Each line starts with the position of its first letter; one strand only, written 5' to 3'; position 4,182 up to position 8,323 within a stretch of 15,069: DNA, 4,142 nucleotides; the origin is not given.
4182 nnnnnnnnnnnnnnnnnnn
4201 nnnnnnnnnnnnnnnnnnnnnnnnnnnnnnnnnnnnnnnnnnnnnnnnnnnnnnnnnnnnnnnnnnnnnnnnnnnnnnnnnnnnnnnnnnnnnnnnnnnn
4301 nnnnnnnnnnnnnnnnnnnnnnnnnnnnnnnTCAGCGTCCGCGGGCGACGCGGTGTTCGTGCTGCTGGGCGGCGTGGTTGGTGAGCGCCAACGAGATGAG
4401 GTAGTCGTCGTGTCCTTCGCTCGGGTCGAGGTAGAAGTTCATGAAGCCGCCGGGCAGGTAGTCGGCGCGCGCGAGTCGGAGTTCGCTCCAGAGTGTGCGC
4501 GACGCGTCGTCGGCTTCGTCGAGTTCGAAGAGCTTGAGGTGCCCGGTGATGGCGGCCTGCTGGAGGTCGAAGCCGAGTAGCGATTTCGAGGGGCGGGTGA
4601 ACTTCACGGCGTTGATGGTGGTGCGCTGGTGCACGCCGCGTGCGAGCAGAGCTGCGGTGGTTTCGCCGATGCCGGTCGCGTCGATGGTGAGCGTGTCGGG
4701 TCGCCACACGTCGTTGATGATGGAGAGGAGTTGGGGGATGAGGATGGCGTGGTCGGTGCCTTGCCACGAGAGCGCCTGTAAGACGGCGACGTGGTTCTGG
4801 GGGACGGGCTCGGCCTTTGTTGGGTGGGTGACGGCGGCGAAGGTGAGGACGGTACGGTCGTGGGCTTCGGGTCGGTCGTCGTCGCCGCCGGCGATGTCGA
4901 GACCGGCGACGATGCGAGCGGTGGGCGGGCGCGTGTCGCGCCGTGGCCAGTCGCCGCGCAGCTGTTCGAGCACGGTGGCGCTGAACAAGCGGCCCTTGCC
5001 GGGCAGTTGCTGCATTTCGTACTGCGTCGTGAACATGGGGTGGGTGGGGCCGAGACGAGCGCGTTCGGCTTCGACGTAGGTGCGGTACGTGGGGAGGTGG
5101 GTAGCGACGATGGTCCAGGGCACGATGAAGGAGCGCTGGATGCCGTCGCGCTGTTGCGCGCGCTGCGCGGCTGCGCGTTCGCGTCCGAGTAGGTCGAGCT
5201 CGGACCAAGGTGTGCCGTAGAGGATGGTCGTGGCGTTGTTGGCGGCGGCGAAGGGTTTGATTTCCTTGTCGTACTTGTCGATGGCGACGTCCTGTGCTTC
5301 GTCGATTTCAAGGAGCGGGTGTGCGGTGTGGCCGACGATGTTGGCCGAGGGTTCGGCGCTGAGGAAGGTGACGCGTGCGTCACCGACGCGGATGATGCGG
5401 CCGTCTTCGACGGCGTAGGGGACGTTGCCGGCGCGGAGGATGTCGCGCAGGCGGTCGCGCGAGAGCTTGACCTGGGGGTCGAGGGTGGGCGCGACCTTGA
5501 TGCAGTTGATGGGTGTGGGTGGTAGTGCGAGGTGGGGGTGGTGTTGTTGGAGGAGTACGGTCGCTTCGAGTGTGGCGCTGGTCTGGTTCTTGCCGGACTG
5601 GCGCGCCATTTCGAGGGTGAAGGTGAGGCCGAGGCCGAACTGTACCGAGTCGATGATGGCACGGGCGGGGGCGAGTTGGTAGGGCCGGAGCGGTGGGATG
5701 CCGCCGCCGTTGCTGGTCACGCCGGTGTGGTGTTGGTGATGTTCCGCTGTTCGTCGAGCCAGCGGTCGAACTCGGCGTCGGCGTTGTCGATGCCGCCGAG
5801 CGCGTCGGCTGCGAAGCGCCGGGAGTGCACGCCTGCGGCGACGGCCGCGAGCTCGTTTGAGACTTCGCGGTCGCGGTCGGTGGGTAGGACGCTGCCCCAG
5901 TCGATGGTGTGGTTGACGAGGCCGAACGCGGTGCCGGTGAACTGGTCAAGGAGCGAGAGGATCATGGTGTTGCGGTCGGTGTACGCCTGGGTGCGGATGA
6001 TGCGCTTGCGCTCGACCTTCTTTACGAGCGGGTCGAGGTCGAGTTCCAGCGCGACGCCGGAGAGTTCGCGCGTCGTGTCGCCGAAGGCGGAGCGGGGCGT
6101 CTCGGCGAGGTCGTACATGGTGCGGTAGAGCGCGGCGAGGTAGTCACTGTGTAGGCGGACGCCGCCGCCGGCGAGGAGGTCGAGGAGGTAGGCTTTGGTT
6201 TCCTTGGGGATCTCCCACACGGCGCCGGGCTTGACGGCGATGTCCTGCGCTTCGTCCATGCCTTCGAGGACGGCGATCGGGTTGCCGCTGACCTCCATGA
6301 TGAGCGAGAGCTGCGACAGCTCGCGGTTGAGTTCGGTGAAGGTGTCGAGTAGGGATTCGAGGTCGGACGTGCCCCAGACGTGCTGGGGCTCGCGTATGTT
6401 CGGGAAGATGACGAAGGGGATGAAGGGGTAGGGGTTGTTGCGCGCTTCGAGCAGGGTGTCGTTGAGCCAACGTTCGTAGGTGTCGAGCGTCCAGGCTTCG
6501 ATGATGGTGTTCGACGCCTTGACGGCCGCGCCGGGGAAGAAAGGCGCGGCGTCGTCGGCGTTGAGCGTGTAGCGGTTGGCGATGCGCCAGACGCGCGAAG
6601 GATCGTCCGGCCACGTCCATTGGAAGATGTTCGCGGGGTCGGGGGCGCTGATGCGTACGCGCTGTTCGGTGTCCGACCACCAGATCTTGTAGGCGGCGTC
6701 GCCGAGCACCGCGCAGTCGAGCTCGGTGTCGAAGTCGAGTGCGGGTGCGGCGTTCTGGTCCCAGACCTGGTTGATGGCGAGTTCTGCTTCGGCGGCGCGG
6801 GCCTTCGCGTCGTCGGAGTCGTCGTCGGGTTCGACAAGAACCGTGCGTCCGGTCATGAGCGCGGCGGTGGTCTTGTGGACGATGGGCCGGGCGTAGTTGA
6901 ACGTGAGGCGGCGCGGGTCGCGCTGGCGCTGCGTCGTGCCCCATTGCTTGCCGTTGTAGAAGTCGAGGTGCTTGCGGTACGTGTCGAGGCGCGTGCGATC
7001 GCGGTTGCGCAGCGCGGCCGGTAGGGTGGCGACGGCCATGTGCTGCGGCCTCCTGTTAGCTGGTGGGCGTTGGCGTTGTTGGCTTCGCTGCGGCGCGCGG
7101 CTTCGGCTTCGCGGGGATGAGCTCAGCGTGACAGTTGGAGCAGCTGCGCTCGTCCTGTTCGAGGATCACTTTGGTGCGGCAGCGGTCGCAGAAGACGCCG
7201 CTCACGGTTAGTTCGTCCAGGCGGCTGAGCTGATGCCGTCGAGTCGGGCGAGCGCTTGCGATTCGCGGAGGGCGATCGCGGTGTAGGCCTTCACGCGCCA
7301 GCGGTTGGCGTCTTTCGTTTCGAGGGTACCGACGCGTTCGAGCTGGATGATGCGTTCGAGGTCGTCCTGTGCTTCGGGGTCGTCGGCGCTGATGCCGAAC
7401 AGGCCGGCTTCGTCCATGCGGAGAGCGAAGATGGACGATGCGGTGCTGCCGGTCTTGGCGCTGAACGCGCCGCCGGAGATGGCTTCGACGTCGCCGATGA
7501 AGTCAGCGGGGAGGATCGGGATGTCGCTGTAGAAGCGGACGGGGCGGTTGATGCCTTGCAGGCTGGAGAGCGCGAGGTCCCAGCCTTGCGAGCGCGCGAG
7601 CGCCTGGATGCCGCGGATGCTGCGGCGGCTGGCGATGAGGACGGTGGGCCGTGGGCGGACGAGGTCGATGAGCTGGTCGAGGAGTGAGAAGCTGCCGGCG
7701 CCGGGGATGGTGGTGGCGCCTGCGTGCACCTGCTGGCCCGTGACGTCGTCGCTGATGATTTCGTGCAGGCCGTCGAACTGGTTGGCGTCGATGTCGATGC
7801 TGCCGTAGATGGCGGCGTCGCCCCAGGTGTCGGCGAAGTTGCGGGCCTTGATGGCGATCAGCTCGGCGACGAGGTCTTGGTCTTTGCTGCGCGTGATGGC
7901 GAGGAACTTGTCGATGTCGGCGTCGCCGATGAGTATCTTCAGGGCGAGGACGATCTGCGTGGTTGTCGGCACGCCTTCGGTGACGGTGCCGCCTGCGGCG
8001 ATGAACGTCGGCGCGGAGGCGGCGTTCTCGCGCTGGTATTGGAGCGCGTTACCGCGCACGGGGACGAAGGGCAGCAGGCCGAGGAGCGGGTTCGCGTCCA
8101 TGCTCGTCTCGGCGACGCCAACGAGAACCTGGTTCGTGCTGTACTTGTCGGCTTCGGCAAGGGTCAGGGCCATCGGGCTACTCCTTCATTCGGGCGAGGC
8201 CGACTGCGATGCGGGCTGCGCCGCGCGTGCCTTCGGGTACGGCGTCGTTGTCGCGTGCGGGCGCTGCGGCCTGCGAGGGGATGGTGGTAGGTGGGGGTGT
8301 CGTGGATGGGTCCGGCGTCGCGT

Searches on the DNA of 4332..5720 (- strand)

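Call 59: search_rna_families(sources=[L001, L006, L085, L088, L089, L090, L091, L093, L094, L095], threshold=gathering)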
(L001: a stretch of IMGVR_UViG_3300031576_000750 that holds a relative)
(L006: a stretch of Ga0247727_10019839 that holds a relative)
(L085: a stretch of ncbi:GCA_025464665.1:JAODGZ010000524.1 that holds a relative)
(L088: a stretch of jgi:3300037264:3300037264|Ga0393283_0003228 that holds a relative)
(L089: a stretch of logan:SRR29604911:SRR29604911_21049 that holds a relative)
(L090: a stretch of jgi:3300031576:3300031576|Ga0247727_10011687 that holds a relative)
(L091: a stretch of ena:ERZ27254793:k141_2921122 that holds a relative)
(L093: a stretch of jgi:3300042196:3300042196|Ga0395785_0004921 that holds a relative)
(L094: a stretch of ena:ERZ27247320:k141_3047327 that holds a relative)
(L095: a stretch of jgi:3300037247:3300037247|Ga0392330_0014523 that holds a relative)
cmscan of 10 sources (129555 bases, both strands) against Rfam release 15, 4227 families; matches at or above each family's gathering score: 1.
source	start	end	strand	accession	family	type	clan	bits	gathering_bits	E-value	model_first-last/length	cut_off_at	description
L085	13927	13989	+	RF00005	tRNA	Gene; tRNA;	CL00001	31.7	29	0.023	9-63/71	no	tRNA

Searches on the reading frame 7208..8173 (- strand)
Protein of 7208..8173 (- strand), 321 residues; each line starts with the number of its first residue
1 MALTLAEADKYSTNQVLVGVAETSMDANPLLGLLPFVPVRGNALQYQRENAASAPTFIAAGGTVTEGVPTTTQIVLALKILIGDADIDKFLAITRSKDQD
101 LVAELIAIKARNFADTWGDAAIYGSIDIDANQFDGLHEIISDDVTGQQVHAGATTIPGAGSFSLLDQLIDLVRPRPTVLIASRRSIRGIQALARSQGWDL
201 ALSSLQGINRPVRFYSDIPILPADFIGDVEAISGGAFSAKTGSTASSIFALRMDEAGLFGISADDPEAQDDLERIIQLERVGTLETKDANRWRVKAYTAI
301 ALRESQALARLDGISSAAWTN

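Call 9: search_protein_families(library=pfam, proteins=[window:7208-8173:-], max_evalue=0.01)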
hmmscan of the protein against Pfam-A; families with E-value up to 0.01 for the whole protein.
window:7208-8173:- (321 aa): 0 families

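Call 47: search_protein_families(library=phrogs, proteins=[window:7208-8173:-], max_evalue=0.01)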
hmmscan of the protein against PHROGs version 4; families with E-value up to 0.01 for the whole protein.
window:7208-8173:- (321 aa): 2 families
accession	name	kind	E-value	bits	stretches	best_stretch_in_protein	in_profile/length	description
phrog_212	-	head and packaging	4.7e-52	178.2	1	1-318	4-297/301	major head protein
phrog_31318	-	unknown function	3.3e-18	66.8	1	161-315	2-145/147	-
